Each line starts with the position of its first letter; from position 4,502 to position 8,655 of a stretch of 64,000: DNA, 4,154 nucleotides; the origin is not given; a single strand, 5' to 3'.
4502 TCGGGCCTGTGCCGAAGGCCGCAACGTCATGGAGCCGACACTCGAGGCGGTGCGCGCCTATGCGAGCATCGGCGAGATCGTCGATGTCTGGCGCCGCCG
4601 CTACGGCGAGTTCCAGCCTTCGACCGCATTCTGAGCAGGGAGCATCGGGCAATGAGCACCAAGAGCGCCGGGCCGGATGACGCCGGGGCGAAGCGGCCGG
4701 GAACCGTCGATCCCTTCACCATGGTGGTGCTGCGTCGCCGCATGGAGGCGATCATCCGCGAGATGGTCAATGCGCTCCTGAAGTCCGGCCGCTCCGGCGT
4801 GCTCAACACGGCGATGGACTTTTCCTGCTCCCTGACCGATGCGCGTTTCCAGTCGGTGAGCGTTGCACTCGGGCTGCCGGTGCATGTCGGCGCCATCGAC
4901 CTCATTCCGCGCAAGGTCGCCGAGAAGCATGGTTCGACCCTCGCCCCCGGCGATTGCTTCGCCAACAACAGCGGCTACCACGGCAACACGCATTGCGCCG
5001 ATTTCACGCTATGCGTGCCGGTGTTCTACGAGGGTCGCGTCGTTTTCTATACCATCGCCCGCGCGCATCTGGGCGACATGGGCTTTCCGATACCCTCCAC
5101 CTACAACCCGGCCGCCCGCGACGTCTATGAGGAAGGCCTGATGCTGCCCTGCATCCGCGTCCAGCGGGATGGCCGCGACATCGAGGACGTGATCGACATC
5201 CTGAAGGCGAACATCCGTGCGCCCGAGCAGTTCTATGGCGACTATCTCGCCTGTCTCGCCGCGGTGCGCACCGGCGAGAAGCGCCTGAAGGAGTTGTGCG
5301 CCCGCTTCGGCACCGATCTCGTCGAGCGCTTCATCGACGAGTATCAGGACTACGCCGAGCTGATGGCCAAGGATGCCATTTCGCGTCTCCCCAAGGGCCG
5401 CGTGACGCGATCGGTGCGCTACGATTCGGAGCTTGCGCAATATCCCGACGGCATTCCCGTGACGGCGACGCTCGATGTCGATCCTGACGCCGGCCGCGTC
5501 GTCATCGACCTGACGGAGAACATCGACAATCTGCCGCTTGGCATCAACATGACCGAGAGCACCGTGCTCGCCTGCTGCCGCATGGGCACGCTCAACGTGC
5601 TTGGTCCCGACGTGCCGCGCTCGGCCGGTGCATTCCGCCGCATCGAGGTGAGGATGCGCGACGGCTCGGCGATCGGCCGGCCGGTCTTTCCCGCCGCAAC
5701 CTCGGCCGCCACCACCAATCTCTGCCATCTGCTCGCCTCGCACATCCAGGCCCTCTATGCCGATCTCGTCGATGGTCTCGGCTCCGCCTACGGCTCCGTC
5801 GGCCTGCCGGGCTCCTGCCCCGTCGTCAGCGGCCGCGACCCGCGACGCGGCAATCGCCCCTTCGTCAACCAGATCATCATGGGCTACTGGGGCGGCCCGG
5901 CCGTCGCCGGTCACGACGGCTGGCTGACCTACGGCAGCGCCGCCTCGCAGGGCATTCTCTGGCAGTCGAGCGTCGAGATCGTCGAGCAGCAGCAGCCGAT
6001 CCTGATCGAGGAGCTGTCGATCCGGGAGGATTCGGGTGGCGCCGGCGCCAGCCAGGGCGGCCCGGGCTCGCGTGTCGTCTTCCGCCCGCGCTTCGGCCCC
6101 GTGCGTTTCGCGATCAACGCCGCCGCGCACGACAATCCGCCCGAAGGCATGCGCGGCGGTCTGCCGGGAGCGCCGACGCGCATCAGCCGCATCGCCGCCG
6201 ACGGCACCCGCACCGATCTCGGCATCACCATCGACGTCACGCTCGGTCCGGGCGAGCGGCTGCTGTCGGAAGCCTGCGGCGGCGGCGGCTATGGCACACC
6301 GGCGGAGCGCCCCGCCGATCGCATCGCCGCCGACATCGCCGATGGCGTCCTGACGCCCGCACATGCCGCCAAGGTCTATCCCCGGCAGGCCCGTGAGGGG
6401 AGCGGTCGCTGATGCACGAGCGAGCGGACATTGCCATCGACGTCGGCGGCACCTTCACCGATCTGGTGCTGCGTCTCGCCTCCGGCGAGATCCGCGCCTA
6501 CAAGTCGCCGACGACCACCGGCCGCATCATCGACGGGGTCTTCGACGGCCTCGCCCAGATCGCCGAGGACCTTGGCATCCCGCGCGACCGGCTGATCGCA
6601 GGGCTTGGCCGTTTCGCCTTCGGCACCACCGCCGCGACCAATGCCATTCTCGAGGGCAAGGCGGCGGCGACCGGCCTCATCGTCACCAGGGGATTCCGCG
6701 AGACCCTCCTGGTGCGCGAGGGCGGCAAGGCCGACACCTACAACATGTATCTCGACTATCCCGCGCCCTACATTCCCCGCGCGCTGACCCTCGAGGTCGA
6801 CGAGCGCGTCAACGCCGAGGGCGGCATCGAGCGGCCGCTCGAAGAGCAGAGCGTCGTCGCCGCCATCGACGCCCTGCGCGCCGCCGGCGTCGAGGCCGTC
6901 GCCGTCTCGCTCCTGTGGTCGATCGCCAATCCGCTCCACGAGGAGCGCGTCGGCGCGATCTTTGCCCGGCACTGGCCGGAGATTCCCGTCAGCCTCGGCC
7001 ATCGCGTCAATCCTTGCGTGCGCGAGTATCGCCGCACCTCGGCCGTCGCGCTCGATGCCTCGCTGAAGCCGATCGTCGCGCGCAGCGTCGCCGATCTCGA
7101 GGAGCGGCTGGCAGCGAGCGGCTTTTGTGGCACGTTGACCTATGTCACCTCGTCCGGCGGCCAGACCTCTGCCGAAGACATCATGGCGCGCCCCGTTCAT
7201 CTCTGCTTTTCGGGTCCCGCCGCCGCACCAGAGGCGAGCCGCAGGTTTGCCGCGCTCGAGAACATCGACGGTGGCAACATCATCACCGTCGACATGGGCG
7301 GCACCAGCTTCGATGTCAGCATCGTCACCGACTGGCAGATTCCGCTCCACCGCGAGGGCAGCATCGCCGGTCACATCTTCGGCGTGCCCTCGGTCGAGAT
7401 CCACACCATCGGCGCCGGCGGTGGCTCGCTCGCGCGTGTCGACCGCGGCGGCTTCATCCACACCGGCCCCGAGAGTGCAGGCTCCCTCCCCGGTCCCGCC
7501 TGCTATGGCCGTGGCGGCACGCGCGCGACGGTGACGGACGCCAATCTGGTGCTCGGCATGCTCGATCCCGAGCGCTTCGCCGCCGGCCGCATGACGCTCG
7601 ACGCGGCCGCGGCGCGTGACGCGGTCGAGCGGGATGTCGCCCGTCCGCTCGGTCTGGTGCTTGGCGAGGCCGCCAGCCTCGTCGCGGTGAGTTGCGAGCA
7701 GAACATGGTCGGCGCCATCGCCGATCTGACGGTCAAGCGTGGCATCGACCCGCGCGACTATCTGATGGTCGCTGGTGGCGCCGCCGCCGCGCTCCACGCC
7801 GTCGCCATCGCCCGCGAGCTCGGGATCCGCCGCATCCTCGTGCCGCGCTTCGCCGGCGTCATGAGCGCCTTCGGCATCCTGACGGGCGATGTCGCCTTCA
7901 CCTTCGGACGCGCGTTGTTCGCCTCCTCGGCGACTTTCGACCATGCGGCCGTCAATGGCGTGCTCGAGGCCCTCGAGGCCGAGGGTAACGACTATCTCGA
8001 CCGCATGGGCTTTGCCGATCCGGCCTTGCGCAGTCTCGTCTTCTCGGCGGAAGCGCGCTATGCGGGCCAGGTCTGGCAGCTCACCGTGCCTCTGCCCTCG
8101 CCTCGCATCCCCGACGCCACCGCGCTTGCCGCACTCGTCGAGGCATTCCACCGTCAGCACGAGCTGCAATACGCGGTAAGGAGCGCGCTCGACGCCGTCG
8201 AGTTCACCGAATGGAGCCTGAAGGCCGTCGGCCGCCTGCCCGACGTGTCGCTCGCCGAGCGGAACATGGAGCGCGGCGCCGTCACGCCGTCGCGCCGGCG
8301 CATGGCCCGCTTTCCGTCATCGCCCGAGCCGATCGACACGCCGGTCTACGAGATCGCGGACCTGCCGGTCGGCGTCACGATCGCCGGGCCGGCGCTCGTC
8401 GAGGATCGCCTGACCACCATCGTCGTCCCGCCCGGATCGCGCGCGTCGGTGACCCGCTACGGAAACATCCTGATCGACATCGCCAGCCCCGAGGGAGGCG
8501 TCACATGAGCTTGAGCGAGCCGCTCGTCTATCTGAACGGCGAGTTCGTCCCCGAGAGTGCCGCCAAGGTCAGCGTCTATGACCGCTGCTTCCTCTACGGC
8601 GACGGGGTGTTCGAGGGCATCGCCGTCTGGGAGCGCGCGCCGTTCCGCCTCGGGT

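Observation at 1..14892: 15-kb translationally coupled operon assembling an unusual catabolic enzyme set (split B12 acyl-CoA mutase, CoA ligase, thiolase, ATP-dependent hydantoinase/lactamase pair, fold-IV aminotransferase, SDR, orphan Mo-hydroxylase, DMGDH-like demethylase)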

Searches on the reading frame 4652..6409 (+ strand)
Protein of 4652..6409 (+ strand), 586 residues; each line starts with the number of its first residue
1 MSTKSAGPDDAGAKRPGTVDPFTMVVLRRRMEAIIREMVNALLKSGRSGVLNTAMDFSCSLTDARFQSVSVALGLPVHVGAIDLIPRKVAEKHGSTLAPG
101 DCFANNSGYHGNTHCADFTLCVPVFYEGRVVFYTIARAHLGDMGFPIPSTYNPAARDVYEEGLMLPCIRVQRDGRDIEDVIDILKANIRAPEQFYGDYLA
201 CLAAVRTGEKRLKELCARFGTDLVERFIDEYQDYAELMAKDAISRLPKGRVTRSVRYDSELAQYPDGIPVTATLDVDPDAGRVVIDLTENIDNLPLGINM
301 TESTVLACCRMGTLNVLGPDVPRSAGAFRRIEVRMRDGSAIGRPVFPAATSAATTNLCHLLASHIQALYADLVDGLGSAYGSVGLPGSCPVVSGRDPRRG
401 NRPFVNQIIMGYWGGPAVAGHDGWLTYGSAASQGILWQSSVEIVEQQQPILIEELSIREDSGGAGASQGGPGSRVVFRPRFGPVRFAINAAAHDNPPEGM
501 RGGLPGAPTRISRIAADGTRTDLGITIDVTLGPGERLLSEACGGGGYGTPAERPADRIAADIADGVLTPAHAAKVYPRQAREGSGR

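Call 6: search_protein_families(library=pfam, proteins=[window:4652-6409:+])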
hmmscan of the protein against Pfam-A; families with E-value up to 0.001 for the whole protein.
window:4652-6409:+ (586 aa): 1 family
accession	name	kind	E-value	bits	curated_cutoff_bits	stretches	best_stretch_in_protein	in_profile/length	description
PF02538.19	Hydantoinase_B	-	6e-122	408.2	26.8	1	20-550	1-519/519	Hydantoinase B/oxoprolinase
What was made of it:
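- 4652..6412 (+): Hydantoinase_B-type subunit of an ATP-dependent lactamase (586 aa). Pfam PF02538 408 bits (call 6).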

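Call 7: search_protein_families(library=ncbifam, proteins=[window:4652-6409:+], max_evalue=1e-10)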
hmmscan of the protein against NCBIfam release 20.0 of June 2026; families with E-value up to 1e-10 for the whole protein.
window:4652-6409:+ (586 aa): 2 families
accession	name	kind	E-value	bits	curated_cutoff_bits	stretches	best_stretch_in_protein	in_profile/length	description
NF050157.1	CapLactmsBetCapB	equivalog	8.8e-80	268.6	1000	1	19-576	1-555/577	caprolactamase subunit beta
NF042976.1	AcphenoCarb_ApcD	equivalog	7.9e-33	113.6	1500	1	19-483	29-493/685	acetophenone carboxylase subunit delta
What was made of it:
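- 4652..6412 (+): The NCBIfam CapB model scores 268, below its cut-off of 1000 (call 7).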

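Call 77: search_solved_structures(query=window:4652-6409:+, max_evalue=1e-10)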
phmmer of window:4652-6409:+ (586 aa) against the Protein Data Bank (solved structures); distinct sequences matched with E-value up to 1e-10: 5.
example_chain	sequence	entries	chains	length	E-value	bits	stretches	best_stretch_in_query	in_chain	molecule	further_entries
6yra_B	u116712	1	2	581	1.9e-69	238.2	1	17-569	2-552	Hydantoinase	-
5l9w_A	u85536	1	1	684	1.4e-33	119.8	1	18-491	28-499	Acetophenone carboxylase delta subunit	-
7hk5_A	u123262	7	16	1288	3.5e-32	115.2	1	20-576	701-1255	N-methylhydantoinase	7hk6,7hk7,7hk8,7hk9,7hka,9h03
5m45_A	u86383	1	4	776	6.6e-12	48.2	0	41-239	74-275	Acetone carboxylase alpha subunit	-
5svb_A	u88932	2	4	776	6.6e-12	48.2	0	41-239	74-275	Acetone carboxylase alpha subunit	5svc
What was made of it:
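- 4652..6412 (+): The nearest structure is caprolactamase CapB 6yra_B (238 bits); acetone carboxylase alpha scores only 48 bits (call 77).
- On ATP-dependent ketone carboxylases (acetone/acetophenone carboxylase): HyuB is 586 aa and scores 48 bits against acetone carboxylase alpha (call 77).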

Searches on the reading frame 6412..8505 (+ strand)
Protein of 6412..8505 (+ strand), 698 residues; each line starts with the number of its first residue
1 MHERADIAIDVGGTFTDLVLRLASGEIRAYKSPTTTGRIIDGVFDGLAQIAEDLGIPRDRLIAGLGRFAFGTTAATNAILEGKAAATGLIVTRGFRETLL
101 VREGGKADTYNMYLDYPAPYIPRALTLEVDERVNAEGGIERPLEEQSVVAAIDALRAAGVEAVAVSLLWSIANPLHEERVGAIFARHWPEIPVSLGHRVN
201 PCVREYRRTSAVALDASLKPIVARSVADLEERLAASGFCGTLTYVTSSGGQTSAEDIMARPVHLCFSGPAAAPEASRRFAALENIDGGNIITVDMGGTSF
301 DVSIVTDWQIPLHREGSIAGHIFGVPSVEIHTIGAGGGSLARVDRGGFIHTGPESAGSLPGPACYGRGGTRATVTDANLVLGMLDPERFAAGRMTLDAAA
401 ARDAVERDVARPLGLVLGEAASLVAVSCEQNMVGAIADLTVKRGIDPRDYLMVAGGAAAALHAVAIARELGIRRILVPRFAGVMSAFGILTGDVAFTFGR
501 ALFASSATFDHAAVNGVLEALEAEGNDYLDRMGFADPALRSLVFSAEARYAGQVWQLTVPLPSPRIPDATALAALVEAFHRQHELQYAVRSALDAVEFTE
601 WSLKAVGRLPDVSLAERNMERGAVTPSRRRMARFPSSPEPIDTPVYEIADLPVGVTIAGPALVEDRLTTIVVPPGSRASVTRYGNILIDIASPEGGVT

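Call 6: search_protein_families(library=pfam, proteins=[window:6412-8505:+])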
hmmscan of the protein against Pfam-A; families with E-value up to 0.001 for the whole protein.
window:6412-8505:+ (698 aa): 3 families
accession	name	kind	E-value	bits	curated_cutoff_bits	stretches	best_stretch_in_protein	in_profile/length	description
PF01968.24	Hydantoinase_A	-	5.7e-71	239.6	22.9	1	208-495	1-288/291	Hydantoinase/oxoprolinase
PF05378.19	Hydant_A_N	-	7.5e-44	150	25.2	1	7-186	2-174/176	Hydantoinase/oxoprolinase N-terminal region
PF19278.4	Hydant_A_C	-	1.4e-10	41.4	21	1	513-680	13-182/193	Hydantoinase/oxoprolinase C-terminal domain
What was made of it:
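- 6412..8508 (+): Hydantoinase_A-type subunit (698 aa). Pfam Hydant_A_N, Hydantoinase_A and Hydant_A_C (call 6).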

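Call 7: search_protein_families(library=ncbifam, proteins=[window:6412-8505:+], max_evalue=1e-10)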
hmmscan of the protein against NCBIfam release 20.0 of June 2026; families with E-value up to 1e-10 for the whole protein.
window:6412-8505:+ (698 aa): 3 families
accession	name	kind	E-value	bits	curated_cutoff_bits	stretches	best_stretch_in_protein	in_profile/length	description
NF050156.1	CapLactmsAlpCapA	equivalog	4.9e-168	560.5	1000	1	7-686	3-683/689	caprolactamase subunit alpha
NF042975.2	AcphenoCarb_ApcC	equivalog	6.7e-89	299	1500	1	6-685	10-706/733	acetophenone carboxylase subunit gamma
NF042960.1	AcphenoCarb_ApcA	equivalog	1.4e-52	178.9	1250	1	7-687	4-654/658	acetophenone carboxylase subunit alpha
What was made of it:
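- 6412..8508 (+): The NCBIfam CapA model scores 560, below its cut-off of 1000 (call 7).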

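Call 27: search_solved_structures(query=window:6412-8505:+, max_evalue=1e-10)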
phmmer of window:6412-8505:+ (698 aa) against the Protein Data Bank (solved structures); distinct sequences matched with E-value up to 1e-10: 6.
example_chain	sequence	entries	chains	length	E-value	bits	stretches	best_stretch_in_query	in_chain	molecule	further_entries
6yra_A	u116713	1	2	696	2.9e-123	415.9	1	7-680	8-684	5-oxoprolinase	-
7hk5_A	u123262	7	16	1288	2.2e-110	373.3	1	7-689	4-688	N-methylhydantoinase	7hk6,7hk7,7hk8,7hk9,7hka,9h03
5l9w_B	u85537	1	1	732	5.2e-90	306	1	7-693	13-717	Acetophenone carboxylase gamma subunit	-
5m45_B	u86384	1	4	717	3.3e-54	187.7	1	7-676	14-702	Acetone carboxylase beta subunit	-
5svb_B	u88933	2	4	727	1.7e-53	185.3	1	7-676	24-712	Acetone carboxylase beta subunit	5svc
5l9w_b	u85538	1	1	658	5.3e-44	154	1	7-688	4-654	Acetophenone carboxylase alpha subunit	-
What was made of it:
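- On Caprolactamase CapAB: They are nevertheless the closest solved structures (calls 27, 77).
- Closest known: Caprolactam pathway of Pseudomonas jessenii. Same: The nearest characterised relatives of HyuA and HyuB are CapA and CapB (416 and 238 bits, calls 27, 77).
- No gamma subunit is present (calls 27, 77). HyuBA is caprolactamase/oxoprolinase-like (calls 7, 27, 77).
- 6412..8508 (+): PDB matches: CapA 6yra_A 416 bits, N-methylhydantoinase 373 bits, acetone carboxylase beta 188 bits (call 27).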
